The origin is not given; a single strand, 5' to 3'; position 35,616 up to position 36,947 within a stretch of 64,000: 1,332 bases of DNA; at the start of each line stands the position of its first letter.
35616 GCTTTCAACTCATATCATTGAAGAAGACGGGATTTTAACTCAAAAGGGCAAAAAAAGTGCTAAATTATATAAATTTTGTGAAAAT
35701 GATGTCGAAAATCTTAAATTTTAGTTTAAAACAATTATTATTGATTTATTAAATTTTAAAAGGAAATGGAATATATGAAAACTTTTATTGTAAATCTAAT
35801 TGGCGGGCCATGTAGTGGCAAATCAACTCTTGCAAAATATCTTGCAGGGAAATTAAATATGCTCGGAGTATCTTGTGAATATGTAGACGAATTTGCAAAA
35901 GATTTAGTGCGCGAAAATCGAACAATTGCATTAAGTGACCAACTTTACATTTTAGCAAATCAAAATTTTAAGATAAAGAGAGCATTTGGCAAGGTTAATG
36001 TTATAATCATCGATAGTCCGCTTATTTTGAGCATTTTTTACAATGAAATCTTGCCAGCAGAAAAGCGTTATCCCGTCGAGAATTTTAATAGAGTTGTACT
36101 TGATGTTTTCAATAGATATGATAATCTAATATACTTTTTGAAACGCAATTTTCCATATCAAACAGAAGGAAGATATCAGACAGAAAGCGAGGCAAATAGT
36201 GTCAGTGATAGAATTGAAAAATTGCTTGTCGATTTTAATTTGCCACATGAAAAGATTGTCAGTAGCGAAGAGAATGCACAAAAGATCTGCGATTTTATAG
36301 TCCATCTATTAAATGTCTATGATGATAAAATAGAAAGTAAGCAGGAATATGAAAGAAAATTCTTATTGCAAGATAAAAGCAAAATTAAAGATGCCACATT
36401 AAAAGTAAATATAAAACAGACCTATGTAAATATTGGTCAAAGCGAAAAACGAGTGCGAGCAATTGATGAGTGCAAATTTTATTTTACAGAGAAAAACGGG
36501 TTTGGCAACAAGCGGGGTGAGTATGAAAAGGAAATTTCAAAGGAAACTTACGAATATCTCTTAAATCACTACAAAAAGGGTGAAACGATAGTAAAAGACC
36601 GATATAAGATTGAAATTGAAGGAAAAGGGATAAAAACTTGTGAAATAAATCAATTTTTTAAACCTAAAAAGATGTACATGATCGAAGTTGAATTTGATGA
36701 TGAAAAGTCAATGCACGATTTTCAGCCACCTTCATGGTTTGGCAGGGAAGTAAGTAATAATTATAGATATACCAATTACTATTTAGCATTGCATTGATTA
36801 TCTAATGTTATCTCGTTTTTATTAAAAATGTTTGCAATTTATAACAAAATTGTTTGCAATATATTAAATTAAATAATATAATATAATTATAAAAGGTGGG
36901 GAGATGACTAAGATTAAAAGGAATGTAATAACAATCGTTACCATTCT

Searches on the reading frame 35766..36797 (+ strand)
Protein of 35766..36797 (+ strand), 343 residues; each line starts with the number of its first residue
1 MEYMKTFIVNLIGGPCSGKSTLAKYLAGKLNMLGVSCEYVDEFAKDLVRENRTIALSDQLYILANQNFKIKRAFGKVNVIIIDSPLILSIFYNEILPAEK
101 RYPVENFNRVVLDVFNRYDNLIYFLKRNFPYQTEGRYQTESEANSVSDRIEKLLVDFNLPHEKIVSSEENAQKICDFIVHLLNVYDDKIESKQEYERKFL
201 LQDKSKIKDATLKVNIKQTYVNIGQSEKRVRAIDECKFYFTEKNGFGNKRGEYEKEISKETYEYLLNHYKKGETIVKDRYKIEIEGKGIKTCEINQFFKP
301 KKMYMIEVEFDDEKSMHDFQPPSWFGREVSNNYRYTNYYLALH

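Call 66: search_protein_families(library=pfam, proteins=[window:35766-36797:+], max_evalue=0.00001)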
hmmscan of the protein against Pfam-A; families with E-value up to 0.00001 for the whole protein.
window:35766-36797:+ (343 aa): 1 family
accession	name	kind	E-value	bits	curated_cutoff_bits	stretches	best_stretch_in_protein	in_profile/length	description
PF13521.12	AAA_28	-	1.3e-15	58.5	27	1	9-161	2-153/164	AAA domain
